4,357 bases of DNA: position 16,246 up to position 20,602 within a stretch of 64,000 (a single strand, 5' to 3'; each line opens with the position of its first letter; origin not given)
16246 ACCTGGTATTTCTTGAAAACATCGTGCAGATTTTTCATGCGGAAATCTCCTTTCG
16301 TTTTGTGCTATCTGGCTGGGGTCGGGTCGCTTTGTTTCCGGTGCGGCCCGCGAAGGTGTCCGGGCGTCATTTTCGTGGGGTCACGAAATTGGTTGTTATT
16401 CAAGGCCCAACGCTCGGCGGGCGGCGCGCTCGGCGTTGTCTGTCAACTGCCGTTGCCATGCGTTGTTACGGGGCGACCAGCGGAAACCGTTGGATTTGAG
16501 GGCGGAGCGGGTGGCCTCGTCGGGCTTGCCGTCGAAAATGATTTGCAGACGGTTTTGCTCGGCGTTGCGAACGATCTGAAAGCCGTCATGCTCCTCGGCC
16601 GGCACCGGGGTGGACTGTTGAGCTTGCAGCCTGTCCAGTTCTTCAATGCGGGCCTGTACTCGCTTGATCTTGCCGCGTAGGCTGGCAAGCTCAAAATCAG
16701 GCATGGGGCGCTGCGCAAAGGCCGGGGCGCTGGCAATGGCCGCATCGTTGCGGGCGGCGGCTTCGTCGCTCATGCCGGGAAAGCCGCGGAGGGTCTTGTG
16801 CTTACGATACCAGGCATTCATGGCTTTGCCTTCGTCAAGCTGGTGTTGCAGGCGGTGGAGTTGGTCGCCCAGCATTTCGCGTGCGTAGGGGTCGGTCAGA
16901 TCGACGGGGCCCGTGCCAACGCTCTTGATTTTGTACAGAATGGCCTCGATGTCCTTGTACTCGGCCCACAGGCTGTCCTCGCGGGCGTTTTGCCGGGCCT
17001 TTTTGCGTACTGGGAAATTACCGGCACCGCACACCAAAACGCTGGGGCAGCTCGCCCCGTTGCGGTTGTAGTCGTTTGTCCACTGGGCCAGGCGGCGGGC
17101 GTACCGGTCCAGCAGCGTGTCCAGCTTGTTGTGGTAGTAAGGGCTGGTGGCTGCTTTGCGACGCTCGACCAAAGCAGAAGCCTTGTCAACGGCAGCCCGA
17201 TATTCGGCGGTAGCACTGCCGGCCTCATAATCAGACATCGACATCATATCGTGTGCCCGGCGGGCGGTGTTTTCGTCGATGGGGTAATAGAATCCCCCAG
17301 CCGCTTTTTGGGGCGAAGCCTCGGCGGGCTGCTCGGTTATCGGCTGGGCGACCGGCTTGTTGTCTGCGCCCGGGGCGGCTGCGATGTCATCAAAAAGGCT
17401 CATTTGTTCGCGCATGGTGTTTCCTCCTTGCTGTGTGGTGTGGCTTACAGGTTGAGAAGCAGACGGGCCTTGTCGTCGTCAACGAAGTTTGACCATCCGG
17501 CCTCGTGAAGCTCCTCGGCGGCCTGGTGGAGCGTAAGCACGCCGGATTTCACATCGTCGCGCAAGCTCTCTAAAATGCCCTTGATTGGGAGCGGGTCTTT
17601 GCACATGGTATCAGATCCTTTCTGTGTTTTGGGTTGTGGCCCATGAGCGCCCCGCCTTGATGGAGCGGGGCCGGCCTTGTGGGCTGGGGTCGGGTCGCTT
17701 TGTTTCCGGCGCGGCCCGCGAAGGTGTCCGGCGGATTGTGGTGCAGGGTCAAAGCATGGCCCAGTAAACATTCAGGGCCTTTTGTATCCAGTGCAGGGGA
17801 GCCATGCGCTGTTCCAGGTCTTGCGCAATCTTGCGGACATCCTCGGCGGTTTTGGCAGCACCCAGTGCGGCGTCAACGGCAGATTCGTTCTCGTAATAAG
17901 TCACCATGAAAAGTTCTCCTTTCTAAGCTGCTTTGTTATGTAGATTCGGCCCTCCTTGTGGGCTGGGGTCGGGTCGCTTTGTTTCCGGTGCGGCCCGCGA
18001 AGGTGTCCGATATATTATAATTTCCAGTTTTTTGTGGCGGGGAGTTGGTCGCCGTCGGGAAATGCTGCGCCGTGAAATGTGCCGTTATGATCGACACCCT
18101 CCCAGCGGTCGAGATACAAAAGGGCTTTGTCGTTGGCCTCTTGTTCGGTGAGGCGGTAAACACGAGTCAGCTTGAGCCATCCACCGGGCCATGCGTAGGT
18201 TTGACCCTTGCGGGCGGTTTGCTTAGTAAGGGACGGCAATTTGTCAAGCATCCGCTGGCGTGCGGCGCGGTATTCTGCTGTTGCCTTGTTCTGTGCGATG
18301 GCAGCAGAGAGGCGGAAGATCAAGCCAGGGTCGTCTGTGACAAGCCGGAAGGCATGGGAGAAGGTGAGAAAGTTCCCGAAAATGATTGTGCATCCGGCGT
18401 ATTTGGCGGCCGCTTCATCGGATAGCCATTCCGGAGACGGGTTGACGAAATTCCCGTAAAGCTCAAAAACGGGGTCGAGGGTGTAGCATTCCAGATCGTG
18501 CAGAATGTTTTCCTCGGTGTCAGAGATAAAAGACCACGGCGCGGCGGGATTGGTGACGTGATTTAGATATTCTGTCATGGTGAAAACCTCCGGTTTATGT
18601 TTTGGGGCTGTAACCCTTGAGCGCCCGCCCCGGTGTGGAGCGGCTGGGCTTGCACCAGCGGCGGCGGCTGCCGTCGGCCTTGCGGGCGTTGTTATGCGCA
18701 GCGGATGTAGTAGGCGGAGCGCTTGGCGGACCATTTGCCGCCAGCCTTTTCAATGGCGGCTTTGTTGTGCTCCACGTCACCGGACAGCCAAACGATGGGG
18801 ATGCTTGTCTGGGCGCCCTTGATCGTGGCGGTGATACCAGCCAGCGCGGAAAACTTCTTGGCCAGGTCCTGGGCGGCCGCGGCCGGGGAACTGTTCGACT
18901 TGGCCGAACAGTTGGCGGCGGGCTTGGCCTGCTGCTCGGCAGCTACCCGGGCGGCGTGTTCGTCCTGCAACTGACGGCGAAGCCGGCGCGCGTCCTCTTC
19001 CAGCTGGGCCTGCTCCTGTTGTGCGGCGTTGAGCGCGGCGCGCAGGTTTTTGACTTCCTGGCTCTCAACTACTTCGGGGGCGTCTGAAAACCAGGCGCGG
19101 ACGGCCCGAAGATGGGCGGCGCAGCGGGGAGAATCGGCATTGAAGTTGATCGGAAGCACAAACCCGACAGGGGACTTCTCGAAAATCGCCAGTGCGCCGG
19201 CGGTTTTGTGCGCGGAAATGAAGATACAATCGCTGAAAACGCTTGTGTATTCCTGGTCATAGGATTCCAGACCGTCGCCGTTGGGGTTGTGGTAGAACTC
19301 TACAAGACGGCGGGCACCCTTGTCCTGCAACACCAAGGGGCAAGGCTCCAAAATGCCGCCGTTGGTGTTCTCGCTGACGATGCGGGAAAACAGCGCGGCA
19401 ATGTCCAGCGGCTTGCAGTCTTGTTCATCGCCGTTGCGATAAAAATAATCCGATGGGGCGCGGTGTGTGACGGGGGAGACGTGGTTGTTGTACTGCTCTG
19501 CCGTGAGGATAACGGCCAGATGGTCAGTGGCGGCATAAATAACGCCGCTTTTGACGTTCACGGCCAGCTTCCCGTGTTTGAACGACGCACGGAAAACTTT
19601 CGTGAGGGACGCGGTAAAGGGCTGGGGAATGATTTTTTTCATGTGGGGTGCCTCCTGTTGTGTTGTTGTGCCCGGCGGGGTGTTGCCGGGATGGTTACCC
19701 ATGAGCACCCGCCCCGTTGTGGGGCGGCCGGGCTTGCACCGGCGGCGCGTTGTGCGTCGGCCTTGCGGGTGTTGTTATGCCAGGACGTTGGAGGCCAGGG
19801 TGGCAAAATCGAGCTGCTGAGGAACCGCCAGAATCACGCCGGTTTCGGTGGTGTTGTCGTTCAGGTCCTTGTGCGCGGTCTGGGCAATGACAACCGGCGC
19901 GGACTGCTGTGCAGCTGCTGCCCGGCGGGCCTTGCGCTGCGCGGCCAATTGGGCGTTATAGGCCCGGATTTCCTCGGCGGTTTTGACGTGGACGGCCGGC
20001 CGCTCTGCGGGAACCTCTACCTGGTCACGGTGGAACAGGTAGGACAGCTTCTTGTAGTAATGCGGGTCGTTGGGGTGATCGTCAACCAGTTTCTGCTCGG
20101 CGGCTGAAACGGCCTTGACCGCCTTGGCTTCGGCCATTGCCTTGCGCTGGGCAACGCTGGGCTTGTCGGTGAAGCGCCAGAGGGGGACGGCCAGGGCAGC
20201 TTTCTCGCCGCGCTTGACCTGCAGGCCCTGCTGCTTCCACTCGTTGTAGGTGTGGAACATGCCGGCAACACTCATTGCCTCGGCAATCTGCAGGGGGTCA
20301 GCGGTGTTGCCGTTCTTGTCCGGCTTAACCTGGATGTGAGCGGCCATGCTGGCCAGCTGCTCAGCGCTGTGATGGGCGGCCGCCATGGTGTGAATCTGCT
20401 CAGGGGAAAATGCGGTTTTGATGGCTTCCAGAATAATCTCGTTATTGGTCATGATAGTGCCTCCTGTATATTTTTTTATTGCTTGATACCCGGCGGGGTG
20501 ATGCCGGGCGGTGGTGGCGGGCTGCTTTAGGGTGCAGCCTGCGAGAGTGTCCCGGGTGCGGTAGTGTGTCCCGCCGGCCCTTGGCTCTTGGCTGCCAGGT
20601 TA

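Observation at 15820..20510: Families of structured repeats occupy nearly every intergenic gap of a reverse-oriented operon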

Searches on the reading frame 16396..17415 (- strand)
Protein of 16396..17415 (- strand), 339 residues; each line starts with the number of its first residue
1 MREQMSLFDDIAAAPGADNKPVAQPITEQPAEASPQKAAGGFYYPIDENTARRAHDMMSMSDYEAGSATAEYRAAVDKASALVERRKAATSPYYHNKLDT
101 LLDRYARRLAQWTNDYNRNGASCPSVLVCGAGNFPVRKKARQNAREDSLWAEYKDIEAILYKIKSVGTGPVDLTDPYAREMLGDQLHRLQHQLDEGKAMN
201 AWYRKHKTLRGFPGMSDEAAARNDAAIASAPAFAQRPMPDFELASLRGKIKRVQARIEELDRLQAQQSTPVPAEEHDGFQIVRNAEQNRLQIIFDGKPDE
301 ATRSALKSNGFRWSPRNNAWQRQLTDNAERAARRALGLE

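Call 9: search_protein_families(library=pfam, proteins=[window:16396-17415:-], max_evalue=0.01)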
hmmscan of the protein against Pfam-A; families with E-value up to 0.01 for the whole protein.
window:16396-17415:- (339 aa): 0 families

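Call 10: search_protein_families(library=phrogs, proteins=[window:16396-17415:-], max_evalue=0.01)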
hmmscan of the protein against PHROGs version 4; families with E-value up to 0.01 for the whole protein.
window:16396-17415:- (339 aa): 3 families
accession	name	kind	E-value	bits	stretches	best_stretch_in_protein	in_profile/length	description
phrog_19458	-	DNA, RNA and nucleotide metabolism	1.6e-126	423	1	43-335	4-296/306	primase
phrog_6744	-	unknown function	9.4e-23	81.9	1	165-333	177-346/355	-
phrog_27491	-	unknown function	0.00022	20.6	1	281-326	328-373/722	-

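Call 27: find_related_loci(query=window:16396-17415:-, collection=viral_contigs, flank=6000)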
Query window:16396-17415:- (339 aa) in viral_contigs; peptide patterns used: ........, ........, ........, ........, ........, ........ (x = any residue, [..] = any of these).
26 stretches matched a pattern; 23 encode a relative of the query (tblastn E <= 1e-3); 22 distinct loci.
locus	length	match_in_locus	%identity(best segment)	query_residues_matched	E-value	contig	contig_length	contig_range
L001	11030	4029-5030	77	1-339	3e-164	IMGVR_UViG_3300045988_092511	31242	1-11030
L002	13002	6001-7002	77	1-339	3e-164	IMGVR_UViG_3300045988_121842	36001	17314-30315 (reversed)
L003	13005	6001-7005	77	1-339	6e-156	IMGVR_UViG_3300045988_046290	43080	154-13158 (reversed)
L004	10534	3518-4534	91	1-339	0e+0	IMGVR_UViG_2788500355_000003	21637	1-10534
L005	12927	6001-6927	68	30-336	4e-138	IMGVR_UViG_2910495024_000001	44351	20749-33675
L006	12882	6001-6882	46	42-338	4e-73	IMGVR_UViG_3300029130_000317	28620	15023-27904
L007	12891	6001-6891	43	37-335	7e-73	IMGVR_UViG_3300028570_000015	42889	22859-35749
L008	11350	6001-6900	46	36-338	5e-72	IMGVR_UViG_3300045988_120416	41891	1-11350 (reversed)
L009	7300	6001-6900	46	36-338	5e-72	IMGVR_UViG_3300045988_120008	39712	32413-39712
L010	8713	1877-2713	44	43-336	3e-65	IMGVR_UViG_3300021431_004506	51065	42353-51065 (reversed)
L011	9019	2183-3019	44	43-336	3e-65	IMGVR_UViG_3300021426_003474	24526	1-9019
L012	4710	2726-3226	46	175-339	1e-40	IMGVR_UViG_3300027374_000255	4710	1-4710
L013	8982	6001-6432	51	175-321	2e-40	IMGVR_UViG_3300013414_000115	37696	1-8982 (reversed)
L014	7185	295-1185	35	41-328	1e-36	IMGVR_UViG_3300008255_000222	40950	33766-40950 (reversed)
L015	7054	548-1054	33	162-335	4e-24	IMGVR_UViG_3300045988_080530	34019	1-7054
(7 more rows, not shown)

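Call 55: find_related_loci(query=window:16396-17415:-, collection=genome_contigs, flank=6000)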
Query window:16396-17415:- (339 aa) in genome_contigs; peptide patterns used: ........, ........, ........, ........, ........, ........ (x = any residue, [..] = any of these).
69 stretches matched a pattern; 17 encode a relative of the query (tblastn E <= 1e-3); 17 distinct loci.
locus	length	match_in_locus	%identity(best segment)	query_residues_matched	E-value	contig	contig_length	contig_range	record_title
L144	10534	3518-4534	91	1-339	0e+0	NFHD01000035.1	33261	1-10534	Gemmiger sp. An87 An87_contig_35, whole genome shotgun sequence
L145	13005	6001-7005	77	1-339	2e-164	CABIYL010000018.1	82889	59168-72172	Clostridiales bacterium isolate MGYG-HGUT-00071 genome assembly, contig: .14207_7_56.18, whole genome shotgun sequence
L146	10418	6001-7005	76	1-339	6e-162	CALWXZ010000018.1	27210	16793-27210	MAG: uncultured Flavonifractor sp. isolate BRZ_DS__bin10 genome assembly, contig: BRZ_DS__NODE_2057_length_27210_cov_7.4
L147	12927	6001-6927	68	30-336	4e-138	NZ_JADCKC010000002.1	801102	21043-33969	Gemmiger gallinarum strain DSM 109015 seq2, whole genome shotgun sequence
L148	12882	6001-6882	46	43-336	4e-76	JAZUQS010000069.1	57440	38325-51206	MAG: Acutalibacteraceae bacterium isolate T1900044856_TS20190322.MAGScoT_cleanbin_000011 SGB_3063_k141_2002611, whole ge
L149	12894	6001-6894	43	43-339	9e-70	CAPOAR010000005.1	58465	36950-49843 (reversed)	MAG TPA_asm: uncultured Oscillospiraceae bacterium isolate MGBC104409 genome assembly, contig: MGBC104409.5, whole genom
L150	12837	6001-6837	44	43-336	2e-65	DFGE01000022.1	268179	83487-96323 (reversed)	MAG TPA_asm: Clostridiales bacterium UBA3758 UBA3758_contig_2106, whole genome shotgun sequence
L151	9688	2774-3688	41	44-336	8e-63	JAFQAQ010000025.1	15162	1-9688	MAG: Clostridia bacterium isolate RGIG1646 Goat_Cecum-1__c541774, whole genome shotgun sequence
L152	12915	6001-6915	41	44-336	4e-62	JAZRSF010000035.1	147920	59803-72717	MAG: Christensenellaceae bacterium isolate T1900045348_YK20190038.MAGScoT_cleanbin_000017 SGB_6728_k141_2373880, whole g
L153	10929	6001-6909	38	34-336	2e-59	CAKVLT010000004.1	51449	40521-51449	MAG: uncultured Bulleidia sp. isolate REFINED_METABAT215_TOP10_CONTIGS_1500_ASSEMBLY_K77_MERGED__Nepal_MoBio_Fiber-Hadza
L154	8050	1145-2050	37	34-336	6e-57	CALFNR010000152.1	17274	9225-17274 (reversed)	MAG TPA_asm: uncultured Lachnoclostridium sp. isolate SRR1747057_bin.44_CONCOCT_v1.1_MAG genome assembly, contig: ERZ808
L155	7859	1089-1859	35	107-336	1e-38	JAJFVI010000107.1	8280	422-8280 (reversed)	MAG: Eubacteriales bacterium isolate bin.69 k141_3342362, whole genome shotgun sequence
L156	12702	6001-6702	33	97-336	5e-25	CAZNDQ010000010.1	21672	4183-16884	MAG TPA_asm: uncultured Planctomycetales bacterium isolate SRP193661_co1_48 genome assembly, contig: NODE_2512_length_21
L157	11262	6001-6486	33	166-332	3e-21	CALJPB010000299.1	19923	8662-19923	MAG TPA_asm: uncultured Selenomonas sp. isolate ERR589436_bin.128_CONCOCT_v1.1_MAG genome assembly, contig: ERZ772982.29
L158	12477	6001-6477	32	162-326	4e-19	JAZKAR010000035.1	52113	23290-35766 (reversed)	MAG: Pseudomonadota bacterium isolate ADI_H3L2_1_122_18_3-bin034_1 ADIH3L21_B034_1_000000000035, whole genome shotgun se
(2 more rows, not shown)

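Call 64: search_protein_families(library=pfam, proteins=[window:16396-17415:-], max_evalue=1)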
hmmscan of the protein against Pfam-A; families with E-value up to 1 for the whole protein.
window:16396-17415:- (339 aa): 0 families

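Call 65: search_solved_structures(query=window:16396-17415:-, max_evalue=1)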
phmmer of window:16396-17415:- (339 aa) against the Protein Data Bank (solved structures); distinct sequences matched with E-value up to 1: 0.

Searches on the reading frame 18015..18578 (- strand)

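Call 9: search_protein_families(library=pfam, proteins=[window:18015-18578:-], max_evalue=0.01)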
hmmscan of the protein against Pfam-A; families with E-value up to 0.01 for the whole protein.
window:18015-18578:- (187 aa): 0 families

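Call 10: search_protein_families(library=phrogs, proteins=[window:18015-18578:-], max_evalue=0.01)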
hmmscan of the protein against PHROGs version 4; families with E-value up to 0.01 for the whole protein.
window:18015-18578:- (187 aa): 1 family
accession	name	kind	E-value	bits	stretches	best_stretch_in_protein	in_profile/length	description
phrog_19972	-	unknown function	0.0081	17.1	0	90-138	81-129/158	-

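Call 64: search_protein_families(library=pfam, proteins=[window:18015-18578:-], max_evalue=1)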
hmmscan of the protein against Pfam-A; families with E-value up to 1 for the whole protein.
window:18015-18578:- (187 aa): 1 family
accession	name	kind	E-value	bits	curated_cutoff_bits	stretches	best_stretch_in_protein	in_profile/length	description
PF20616.4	Caps_syn_GfcC_N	-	0.13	13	22.1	1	87-125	37-75/129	Capsule biosynthesis GfcC, N-terminal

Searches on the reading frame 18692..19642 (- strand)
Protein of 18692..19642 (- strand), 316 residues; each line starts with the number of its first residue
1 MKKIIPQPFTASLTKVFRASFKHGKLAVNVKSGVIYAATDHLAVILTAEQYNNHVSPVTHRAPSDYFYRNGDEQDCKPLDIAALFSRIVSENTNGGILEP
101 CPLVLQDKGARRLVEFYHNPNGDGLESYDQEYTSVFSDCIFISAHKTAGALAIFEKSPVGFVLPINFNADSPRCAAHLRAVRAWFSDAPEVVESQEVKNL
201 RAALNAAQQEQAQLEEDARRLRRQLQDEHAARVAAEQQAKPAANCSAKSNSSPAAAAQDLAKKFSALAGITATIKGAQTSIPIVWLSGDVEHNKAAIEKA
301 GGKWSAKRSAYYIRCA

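Call 9: search_protein_families(library=pfam, proteins=[window:18692-19642:-], max_evalue=0.01)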
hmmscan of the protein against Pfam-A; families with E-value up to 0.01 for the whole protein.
window:18692-19642:- (316 aa): 1 family
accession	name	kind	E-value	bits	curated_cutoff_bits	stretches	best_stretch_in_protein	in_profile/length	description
PF14389.11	Lzipper-MIP1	-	0.00053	20.7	32.2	1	208-261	3-58/84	Leucine-zipper of ternary complex factor MIP1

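Call 10: search_protein_families(library=phrogs, proteins=[window:18692-19642:-], max_evalue=0.01)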
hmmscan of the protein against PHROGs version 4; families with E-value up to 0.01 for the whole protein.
window:18692-19642:- (316 aa): 1 family
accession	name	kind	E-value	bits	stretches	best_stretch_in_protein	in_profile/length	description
phrog_15863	-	unknown function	0.0039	17.5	1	256-314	218-271/312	-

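Call 64: search_protein_families(library=pfam, proteins=[window:18692-19642:-], max_evalue=1)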
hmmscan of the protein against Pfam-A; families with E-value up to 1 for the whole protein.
window:18692-19642:- (316 aa): 6 families
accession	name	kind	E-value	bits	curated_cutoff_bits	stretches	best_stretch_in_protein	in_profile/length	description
PF14389.11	Lzipper-MIP1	-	0.00053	20.7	32.2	1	208-261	3-58/84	Leucine-zipper of ternary complex factor MIP1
PF05859.17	Mis12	-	0.019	15.2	25.7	1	194-279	118-200/231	Mis12 protein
PF12925.12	APP_E2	-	0.092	12.9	22.2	1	195-238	64-108/190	E2 domain of amyloid precursor protein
PF20882.2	Sos7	-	0.21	12.2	27.3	1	182-230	21-68/75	Kinetochore protein Sos7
PF17383.7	kleA_kleC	-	0.32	11.8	25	1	183-231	7-53/76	Uncharacterized KorC regulated protein A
PF06156.18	YabA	-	0.36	11.9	30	1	194-240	21-67/103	Initiation control protein YabA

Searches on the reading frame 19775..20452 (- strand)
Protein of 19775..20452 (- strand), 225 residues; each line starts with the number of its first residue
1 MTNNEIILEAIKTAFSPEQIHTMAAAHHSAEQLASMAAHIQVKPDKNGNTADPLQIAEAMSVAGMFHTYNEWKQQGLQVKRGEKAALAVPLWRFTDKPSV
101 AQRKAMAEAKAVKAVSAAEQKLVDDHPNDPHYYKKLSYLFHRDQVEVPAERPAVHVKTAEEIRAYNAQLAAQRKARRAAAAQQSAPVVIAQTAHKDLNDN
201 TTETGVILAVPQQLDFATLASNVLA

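Call 9: search_protein_families(library=pfam, proteins=[window:19775-20452:-], max_evalue=0.01)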
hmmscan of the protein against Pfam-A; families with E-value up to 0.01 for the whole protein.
window:19775-20452:- (225 aa): 1 family
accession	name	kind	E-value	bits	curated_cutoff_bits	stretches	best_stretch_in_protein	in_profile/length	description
PF08401.16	ArdcN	-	3.9e-05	24.3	22.6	1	63-102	63-101/123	N-terminal domain of anti-restriction factor ArdC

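Call 10: search_protein_families(library=phrogs, proteins=[window:19775-20452:-], max_evalue=0.01)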
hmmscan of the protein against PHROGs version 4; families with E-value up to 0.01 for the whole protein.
window:19775-20452:- (225 aa): 4 families
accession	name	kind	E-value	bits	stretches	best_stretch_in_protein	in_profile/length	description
phrog_34979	-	unknown function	6e-27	95.8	1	1-189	1-179/313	-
phrog_25027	-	unknown function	2.5e-10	41.3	1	56-146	25-96/102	-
phrog_7245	-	moron, auxiliary metabolic gene and host takeover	1.7e-05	25.2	1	63-169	72-171/324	anti-restriction protein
phrog_26965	-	unknown function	0.0011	20.1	1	65-86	68-89/108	-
